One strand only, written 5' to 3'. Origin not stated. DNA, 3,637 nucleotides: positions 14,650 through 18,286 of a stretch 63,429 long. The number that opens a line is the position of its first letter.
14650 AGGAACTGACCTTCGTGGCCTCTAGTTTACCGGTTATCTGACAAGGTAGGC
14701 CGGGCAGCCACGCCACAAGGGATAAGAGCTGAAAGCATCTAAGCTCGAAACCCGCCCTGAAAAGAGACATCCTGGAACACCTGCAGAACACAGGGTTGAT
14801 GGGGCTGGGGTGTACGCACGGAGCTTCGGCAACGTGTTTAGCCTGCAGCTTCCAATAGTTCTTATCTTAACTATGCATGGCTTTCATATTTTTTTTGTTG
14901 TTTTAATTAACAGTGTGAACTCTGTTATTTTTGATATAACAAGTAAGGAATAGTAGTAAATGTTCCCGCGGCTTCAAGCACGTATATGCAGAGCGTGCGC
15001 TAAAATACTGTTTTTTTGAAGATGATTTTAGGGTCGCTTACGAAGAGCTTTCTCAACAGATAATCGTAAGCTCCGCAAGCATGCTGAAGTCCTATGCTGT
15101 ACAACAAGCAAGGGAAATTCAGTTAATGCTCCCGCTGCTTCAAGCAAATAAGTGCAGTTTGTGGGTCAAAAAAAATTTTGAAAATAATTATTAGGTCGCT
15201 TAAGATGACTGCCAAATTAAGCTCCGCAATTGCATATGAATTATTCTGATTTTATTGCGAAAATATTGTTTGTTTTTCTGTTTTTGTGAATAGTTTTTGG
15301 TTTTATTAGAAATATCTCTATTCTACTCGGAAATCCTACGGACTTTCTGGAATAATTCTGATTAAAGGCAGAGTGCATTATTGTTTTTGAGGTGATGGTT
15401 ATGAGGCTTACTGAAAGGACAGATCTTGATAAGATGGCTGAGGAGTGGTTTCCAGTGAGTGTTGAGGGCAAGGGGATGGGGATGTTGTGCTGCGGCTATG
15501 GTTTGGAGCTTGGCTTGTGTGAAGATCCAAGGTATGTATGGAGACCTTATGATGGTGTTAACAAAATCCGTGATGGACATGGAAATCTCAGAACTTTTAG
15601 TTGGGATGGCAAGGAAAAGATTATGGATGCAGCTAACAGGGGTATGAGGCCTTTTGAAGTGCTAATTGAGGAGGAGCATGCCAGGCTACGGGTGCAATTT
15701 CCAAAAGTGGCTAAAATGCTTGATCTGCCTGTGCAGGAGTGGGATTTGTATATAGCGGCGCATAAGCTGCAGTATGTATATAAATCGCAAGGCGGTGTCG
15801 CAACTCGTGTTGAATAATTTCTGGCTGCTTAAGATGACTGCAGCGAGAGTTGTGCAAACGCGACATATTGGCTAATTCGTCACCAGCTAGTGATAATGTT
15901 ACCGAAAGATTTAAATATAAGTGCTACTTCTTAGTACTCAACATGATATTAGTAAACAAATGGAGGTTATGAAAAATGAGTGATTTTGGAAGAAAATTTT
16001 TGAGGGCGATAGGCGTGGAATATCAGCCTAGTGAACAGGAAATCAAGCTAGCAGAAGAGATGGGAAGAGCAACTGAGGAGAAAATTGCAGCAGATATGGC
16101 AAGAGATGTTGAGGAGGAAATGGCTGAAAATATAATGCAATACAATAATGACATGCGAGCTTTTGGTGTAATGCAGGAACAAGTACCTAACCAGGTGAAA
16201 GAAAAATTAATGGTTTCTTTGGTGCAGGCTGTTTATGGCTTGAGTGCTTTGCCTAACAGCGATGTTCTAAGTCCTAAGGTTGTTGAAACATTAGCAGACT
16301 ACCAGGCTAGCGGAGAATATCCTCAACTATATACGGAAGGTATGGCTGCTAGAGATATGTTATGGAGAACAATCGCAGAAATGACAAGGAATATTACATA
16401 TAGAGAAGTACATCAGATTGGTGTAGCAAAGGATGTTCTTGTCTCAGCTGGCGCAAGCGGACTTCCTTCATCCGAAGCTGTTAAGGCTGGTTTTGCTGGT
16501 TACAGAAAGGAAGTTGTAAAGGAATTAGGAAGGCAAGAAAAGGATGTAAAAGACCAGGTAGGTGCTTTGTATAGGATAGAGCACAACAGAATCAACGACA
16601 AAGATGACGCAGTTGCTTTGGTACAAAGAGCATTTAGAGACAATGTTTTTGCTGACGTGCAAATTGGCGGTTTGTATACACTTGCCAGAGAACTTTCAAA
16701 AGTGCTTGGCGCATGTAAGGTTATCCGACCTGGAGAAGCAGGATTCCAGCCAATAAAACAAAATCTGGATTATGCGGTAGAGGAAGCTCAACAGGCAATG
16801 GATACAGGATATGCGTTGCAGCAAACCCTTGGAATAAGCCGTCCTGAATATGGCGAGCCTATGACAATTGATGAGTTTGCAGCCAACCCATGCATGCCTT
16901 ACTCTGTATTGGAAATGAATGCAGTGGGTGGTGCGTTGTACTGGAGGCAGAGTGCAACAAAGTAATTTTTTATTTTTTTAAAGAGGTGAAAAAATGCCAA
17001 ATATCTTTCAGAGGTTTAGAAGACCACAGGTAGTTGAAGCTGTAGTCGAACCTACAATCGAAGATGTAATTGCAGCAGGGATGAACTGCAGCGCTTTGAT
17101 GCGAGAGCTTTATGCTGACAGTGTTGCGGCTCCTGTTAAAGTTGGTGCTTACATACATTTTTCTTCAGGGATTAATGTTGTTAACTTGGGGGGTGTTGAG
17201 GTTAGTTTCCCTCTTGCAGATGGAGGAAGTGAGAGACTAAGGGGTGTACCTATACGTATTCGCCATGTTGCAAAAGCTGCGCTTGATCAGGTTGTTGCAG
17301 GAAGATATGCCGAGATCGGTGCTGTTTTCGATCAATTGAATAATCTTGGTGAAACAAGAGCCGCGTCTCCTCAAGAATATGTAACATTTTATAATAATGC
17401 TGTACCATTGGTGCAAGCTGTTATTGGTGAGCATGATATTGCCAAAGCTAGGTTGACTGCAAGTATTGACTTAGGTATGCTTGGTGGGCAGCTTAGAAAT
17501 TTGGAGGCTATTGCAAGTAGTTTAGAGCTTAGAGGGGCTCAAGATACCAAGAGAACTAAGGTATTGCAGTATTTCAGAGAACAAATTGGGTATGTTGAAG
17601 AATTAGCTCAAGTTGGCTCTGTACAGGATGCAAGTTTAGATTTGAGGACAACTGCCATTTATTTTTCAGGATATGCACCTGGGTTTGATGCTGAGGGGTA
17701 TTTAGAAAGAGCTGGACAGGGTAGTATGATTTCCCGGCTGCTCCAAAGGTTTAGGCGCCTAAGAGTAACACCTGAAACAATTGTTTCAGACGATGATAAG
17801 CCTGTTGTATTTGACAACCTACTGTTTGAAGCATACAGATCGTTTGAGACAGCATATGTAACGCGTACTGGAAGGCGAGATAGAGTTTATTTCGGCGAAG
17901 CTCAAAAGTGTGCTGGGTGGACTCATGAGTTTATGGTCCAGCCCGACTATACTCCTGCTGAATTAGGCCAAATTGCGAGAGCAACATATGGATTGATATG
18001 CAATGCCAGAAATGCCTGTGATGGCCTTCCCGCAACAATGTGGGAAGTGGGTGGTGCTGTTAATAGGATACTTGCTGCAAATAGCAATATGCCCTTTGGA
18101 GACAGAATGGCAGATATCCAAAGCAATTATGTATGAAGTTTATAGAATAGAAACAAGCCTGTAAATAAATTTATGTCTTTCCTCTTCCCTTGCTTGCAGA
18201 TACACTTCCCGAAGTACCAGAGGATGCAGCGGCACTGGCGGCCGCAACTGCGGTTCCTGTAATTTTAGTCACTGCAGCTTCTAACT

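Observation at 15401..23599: ORFan double operon of secreted, membrane and coiled-coil proteins around a classic AAA+ ATPase: candidate undescribed membrane-associated machine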

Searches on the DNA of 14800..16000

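Call 97: search_rna_families(source=window, start=14800, end=16000, threshold=evalue, max_evalue=1)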
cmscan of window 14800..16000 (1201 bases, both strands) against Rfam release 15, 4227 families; matches with E-value up to 1: 3.
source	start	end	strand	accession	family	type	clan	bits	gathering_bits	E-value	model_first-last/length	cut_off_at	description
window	14800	14875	+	RF02540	LSU_rRNA_archaea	Gene; rRNA;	CL00112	41.2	50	2.9e-10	2912-2987/2987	5'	Archaeal large subunit ribosomal RNA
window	15072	15180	-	RF01669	P14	Gene; sRNA;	-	18.3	45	0.78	1-146/146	no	Pseudomonas sRNA P14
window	15219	15281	-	RF01675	CrcZ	Gene; sRNA;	-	13.2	95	0.56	1-398/398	no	Pseudomonas sRNA CrcZ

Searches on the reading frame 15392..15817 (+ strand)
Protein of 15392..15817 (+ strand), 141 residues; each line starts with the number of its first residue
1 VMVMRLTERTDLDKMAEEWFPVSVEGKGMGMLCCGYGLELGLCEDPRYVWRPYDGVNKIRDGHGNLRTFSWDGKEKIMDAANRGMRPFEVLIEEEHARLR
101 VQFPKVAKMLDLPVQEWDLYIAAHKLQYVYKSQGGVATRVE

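Call 5: search_protein_families(library=pfam, max_evalue=0.1, proteins=[window:15392-15817:+])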
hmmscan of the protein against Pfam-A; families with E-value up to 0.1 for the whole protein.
window:15392-15817:+ (141 aa): 0 families

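Call 6: search_protein_families(library=phrogs, max_evalue=0.1, proteins=[window:15392-15817:+])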
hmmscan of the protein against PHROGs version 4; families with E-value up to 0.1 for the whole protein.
window:15392-15817:+ (141 aa): 0 families

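Call 7: search_protein_families(library=ncbifam, max_evalue=0.1, proteins=[window:15392-15817:+])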
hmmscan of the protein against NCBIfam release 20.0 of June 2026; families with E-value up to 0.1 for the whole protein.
window:15392-15817:+ (141 aa): 0 families

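Call 21: search_protein_families(library=padloc, max_evalue=0.1, proteins=[window:15392-15817:+])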
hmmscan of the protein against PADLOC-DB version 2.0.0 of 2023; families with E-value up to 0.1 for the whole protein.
window:15392-15817:+ (141 aa): 0 families

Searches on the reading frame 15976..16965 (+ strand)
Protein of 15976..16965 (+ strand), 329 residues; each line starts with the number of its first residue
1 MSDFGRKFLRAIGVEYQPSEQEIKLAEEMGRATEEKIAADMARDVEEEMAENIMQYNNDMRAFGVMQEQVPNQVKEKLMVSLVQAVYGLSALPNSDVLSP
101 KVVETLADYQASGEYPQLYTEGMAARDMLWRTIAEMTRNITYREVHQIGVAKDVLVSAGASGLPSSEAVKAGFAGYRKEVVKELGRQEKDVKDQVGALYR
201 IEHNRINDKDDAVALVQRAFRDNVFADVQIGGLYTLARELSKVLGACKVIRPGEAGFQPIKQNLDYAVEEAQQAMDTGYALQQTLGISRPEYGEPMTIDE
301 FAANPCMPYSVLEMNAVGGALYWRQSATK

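Call 5: search_protein_families(library=pfam, max_evalue=0.1, proteins=[window:15976-16965:+])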
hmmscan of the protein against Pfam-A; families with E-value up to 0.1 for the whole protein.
window:15976-16965:+ (329 aa): 1 family
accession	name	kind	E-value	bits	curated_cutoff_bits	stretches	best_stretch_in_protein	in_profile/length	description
PF09950.15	Major_capside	-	0.0086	15.9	26.8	0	10-55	28-73/251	Major capsid protein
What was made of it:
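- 15976..16965 (+): w329, a 329-aa soluble ORFan specific to this lineage. Its membership of the module is unsupported. Its only hit is a sub-threshold PF09950 match over residues 10-55 (15.9 bits against a cutoff of 26.8; call 5).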

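Call 6: search_protein_families(library=phrogs, max_evalue=0.1, proteins=[window:15976-16965:+])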
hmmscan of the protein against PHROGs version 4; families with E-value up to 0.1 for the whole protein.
window:15976-16965:+ (329 aa): 0 families

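Call 7: search_protein_families(library=ncbifam, max_evalue=0.1, proteins=[window:15976-16965:+])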
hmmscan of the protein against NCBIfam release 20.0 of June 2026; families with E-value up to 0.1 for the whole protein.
window:15976-16965:+ (329 aa): 1 family
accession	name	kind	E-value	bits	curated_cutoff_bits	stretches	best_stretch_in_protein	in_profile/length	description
TIGR03065.1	srtB_sig_QVPTGV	subfamily_domain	0.019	14.6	21.35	1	308-322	12-26/32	QVPTGV class sortase B protein-sorting domain-containing protein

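Call 21: search_protein_families(library=padloc, max_evalue=0.1, proteins=[window:15976-16965:+])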
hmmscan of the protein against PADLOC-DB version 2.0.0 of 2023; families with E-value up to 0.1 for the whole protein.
window:15976-16965:+ (329 aa): 0 families

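Call 26: find_related_loci(query=window:15976-16965:+, collection=viral_contigs, flank=10000)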
Query window:15976-16965:+ (329 aa) in viral_contigs; peptide patterns used: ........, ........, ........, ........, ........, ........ (x = any residue, [..] = any of these).
3 stretches matched a pattern, but none encodes a relative of the query by tblastn (E <= 1e-3).

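Call 29: search_dna_similar(query=window:15976-16965:+, collection=phages, mode=protein, max_evalue=1, max_rows=10)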
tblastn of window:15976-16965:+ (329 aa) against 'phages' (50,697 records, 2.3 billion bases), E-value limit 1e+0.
No match.
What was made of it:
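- Tried and rejected: The weak Major_capside hit of w329 was rejected: it is sub-threshold, covers 45 residues, and w329 has no viral relatives (calls 5, 26, 29).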

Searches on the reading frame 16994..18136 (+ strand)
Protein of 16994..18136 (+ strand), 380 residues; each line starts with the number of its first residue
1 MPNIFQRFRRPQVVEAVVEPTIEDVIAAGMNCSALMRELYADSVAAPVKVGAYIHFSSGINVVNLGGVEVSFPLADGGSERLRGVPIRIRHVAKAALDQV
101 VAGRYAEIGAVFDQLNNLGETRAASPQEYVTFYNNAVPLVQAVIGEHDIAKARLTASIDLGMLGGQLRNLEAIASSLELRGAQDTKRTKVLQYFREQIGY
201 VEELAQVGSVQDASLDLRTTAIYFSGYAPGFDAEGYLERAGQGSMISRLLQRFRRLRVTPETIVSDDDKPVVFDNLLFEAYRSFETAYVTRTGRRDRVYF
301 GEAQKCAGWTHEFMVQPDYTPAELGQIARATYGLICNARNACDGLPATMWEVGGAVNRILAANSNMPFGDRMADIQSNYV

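Call 5: search_protein_families(library=pfam, max_evalue=0.1, proteins=[window:16994-18136:+])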
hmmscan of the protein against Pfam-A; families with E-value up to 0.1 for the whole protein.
window:16994-18136:+ (380 aa): 0 families

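Call 6: search_protein_families(library=phrogs, max_evalue=0.1, proteins=[window:16994-18136:+])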
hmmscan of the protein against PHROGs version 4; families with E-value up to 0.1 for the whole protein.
window:16994-18136:+ (380 aa): 0 families

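Call 7: search_protein_families(library=ncbifam, max_evalue=0.1, proteins=[window:16994-18136:+])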
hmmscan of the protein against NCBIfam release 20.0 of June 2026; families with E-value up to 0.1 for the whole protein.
window:16994-18136:+ (380 aa): 0 families

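Call 21: search_protein_families(library=padloc, max_evalue=0.1, proteins=[window:16994-18136:+])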
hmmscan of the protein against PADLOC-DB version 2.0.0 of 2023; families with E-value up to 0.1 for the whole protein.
window:16994-18136:+ (380 aa): 0 families

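Call 25: find_related_loci(query=window:16994-18136:+, collection=viral_contigs, flank=10000)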
Query window:16994-18136:+ (380 aa) in viral_contigs; peptide patterns used: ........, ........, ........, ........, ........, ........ (x = any residue, [..] = any of these).
7 stretches matched a pattern, but none encodes a relative of the query by tblastn (E <= 1e-3).

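Call 28: search_dna_similar(query=window:16994-18136:+, collection=phages, mode=protein, max_evalue=1, max_rows=10)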
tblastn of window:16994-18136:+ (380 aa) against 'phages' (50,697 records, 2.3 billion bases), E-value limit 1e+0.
No match.
